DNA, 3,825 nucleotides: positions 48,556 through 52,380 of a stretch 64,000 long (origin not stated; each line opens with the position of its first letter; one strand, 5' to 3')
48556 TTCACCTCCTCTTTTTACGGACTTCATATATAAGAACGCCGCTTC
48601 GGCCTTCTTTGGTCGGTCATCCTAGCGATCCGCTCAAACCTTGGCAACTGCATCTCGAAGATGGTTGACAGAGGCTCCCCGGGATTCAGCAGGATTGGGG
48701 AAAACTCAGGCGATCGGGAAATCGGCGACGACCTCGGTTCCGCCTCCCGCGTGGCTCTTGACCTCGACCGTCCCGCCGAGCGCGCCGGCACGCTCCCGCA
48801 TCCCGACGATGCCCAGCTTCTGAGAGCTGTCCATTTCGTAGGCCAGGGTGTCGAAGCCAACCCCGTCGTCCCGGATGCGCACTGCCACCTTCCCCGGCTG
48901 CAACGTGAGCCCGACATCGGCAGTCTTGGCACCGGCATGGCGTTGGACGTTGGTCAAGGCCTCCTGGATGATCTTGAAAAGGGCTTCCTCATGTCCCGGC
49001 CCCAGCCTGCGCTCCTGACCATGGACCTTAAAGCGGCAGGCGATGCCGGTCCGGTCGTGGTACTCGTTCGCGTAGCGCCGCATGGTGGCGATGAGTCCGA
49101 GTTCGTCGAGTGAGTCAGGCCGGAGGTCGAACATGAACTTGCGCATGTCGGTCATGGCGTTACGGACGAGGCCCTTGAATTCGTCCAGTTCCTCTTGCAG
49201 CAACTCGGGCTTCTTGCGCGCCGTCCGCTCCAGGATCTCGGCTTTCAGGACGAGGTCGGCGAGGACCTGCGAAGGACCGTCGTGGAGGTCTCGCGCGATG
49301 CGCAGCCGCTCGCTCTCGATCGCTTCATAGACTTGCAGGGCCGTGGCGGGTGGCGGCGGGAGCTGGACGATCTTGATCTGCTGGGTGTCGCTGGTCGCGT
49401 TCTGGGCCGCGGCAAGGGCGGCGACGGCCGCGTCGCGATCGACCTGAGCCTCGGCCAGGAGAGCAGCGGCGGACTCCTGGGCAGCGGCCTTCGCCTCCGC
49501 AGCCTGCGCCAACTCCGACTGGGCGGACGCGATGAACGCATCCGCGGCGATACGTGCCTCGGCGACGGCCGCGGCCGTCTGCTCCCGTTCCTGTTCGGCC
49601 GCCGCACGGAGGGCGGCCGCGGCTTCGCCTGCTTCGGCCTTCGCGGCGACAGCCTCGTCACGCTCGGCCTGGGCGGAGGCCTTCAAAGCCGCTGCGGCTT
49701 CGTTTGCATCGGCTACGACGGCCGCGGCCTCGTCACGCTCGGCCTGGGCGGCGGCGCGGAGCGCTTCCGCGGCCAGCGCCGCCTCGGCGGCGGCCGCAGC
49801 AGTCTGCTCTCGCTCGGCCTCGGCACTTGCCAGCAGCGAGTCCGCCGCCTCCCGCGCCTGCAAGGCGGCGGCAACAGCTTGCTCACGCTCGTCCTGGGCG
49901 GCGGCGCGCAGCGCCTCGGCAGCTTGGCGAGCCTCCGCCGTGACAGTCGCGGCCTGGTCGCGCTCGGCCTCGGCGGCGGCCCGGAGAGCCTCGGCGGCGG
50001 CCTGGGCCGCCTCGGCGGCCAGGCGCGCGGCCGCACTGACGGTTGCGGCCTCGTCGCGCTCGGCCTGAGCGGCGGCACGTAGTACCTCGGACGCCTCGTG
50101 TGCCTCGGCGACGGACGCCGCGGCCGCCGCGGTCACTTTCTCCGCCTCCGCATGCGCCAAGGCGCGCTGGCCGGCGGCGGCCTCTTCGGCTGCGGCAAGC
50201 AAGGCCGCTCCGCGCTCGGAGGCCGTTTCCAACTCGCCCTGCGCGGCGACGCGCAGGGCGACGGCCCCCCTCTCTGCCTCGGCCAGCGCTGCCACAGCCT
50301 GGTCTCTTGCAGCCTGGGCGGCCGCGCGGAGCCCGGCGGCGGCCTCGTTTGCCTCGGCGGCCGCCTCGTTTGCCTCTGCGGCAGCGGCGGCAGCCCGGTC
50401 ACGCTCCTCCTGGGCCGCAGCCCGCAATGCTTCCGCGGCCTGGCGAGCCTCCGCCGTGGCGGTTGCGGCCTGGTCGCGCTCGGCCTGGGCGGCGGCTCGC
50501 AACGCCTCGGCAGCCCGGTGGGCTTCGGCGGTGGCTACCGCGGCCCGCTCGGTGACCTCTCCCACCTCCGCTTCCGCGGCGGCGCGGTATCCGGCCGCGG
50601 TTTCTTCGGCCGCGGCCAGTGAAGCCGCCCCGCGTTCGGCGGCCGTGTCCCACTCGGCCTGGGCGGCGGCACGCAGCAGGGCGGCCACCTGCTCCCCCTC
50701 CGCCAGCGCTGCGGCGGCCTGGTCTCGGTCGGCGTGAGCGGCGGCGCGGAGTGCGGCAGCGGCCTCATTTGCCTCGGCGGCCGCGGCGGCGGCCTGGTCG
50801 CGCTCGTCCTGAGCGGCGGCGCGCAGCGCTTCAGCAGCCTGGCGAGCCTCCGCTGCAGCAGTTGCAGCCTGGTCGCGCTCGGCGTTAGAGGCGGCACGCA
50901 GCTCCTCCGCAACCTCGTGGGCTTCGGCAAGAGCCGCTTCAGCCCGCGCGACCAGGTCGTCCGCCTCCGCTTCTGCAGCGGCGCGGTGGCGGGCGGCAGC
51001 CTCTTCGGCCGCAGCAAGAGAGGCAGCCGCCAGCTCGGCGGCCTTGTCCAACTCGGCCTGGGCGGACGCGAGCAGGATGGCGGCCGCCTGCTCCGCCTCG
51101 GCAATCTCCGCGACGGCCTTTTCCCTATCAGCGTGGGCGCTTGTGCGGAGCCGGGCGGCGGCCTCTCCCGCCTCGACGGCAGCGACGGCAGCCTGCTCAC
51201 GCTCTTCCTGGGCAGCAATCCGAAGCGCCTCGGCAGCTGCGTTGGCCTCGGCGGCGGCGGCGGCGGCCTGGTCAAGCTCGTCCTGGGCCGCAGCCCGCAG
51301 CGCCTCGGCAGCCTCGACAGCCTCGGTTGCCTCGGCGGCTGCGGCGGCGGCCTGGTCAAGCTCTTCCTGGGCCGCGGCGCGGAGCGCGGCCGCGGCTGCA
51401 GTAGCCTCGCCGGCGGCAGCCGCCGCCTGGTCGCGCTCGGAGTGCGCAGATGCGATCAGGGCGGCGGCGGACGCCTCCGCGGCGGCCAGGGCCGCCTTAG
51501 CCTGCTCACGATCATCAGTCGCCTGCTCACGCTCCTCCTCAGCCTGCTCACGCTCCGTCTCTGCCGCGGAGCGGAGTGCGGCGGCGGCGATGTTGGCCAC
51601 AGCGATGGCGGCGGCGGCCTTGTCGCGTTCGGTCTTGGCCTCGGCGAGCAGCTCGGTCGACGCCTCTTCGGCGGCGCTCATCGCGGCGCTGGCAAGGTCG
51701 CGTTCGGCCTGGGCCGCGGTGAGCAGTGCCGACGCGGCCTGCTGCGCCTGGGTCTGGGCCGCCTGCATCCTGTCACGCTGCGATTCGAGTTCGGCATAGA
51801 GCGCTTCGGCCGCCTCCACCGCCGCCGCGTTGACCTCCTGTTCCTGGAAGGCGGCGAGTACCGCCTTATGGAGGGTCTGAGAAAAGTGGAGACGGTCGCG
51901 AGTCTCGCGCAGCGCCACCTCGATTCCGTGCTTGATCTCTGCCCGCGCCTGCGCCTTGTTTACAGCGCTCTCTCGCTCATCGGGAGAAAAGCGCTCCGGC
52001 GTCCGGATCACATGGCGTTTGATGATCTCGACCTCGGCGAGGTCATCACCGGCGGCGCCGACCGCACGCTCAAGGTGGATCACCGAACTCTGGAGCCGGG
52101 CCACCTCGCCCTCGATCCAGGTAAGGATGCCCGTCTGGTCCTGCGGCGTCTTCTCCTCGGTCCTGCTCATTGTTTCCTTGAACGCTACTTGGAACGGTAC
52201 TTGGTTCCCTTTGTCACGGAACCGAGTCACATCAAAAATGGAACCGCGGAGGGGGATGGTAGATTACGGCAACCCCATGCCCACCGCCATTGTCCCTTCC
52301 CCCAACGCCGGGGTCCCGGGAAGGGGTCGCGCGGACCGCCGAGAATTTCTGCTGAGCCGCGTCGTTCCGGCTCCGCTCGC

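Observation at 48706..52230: Soluble HisKA_3 histidine kinase carrying about 800 residues of Ala-rich tandem repeats, located next to a pilin gene with no adjacent regulator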

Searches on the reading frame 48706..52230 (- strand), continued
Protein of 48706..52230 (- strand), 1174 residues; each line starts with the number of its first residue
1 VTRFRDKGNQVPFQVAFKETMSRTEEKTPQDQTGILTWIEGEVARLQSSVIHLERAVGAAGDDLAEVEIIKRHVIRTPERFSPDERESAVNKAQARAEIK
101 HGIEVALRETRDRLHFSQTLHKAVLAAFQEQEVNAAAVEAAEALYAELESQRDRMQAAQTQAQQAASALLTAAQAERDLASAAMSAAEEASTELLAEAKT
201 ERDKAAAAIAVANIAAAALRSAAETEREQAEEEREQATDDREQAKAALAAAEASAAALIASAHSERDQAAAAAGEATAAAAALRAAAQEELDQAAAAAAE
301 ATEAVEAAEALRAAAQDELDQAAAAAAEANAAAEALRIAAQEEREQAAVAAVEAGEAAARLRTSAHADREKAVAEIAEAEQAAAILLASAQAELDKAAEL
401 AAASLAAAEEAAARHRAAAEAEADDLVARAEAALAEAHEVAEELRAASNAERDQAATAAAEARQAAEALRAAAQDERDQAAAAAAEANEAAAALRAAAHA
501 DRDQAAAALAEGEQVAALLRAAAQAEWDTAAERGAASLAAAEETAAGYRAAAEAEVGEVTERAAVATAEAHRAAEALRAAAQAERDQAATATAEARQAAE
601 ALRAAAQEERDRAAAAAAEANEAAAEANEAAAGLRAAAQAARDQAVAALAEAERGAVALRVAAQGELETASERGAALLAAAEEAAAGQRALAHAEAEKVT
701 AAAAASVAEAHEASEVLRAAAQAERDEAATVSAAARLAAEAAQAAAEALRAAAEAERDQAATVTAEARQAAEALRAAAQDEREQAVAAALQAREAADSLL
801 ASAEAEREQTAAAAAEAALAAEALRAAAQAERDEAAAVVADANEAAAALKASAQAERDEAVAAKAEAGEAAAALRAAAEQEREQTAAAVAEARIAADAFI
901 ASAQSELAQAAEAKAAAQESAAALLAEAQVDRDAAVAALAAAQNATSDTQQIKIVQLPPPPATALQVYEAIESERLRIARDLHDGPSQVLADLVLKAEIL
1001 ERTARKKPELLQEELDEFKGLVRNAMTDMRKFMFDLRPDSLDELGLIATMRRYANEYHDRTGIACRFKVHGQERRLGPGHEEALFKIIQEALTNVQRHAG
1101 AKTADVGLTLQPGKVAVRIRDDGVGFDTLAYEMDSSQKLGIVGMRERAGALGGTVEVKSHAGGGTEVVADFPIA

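Call 85: fold_search(model_id=the predicted structure, library=pdb)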
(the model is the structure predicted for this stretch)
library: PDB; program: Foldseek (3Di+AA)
matches with E <= 10: 753; with E <= 0.001: 322
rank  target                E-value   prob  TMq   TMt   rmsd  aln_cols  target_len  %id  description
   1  5iuj_A                1.9e-13  1.00  0.10  0.50  13.5       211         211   24  Crystal structure of the DesK-DesR complex in the phosphotransfer state with low Mg2+ (20 mM) (released 2016-12-21)
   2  5iuk_D                1.9e-13  1.00  0.10  0.45  14.0       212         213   24  Crystal structure of the DesK-DesR complex in the phosphotransfer state with high Mg2+ (150 mM) (released 2016-12-21)
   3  5iuj_D                2.9e-13  1.00  0.10  0.46  14.0       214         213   23  Crystal structure of the DesK-DesR complex in the phosphotransfer state with low Mg2+ (20 mM) (released 2016-12-21)
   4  5iuj_B                5.2e-13  1.00  0.13  0.51   7.9       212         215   24  Crystal structure of the DesK-DesR complex in the phosphotransfer state with low Mg2+ (20 mM) (released 2016-12-21)
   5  7ssj_A                5.8e-13  1.00  0.11  0.50  14.6       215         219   24  Crystal structure of the DesK-DesR complex in the phosphatase state (released 2022-11-16)
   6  3gif_A                6.6e-13  1.00  0.09  0.46  14.1       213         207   23  Crystal structure of DesKC_H188E in complex with ADP (released 2009-09-15)
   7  5iul_A                8.8e-13  1.00  0.10  0.46  14.2       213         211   25  Crystal structure of the DesK-DesR complex in the phosphotransfer state with high Mg2+ (150 mM) and BeF3 (released 2016-12-21)
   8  5iuj_E                1.1e-12  1.00  0.12  0.50   7.9       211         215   26  Crystal structure of the DesK-DesR complex in the phosphotransfer state with low Mg2+ (20 mM) (released 2016-12-21)
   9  5iuk_A                1.1e-12  1.00  0.10  0.46  14.1       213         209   24  Crystal structure of the DesK-DesR complex in the phosphotransfer state with high Mg2+ (150 mM) (released 2016-12-21)
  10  3ehf_A                1.2e-12  1.00  0.11  0.56   8.3       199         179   26  Crystal structure of DesKC in complex with AMP-PCP (released 2009-09-15)
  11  5iuk_B                1.3e-12  1.00  0.12  0.50   8.0       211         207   25  Crystal structure of the DesK-DesR complex in the phosphotransfer state with high Mg2+ (150 mM) (released 2016-12-21)
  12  7ssj_D                1.4e-12  1.00  0.10  0.49  14.6       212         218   24  Crystal structure of the DesK-DesR complex in the phosphatase state (released 2022-11-16)
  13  3ehj_A                1.6e-12  1.00  0.11  0.53  14.4       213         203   23  Crystal structure of DesKC-H188V in complex with AMP-PCP (released 2009-09-15)
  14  3gig_B                1.9e-12  1.00  0.13  0.51   8.5       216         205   25  Crystal structure of phosphorylated DesKC in complex with AMP-PCP (released 2009-09-15)
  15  5ium_A                2.0e-12  1.00  0.09  0.45  13.6       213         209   24  Crystal structure of phosphorylated DesKC (released 2016-12-21)
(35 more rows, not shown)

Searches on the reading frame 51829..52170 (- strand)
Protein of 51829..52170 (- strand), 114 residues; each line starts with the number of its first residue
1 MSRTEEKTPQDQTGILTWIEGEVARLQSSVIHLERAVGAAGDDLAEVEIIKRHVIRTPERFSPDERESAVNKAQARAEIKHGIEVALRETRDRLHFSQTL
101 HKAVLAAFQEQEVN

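Call 17: find_homologous_proteins(query=window:51829-52170:-, max_evalue=0.001)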
Query seq(114 aa): 14 candidates shared short words with the query, none scored E <= 0.001.
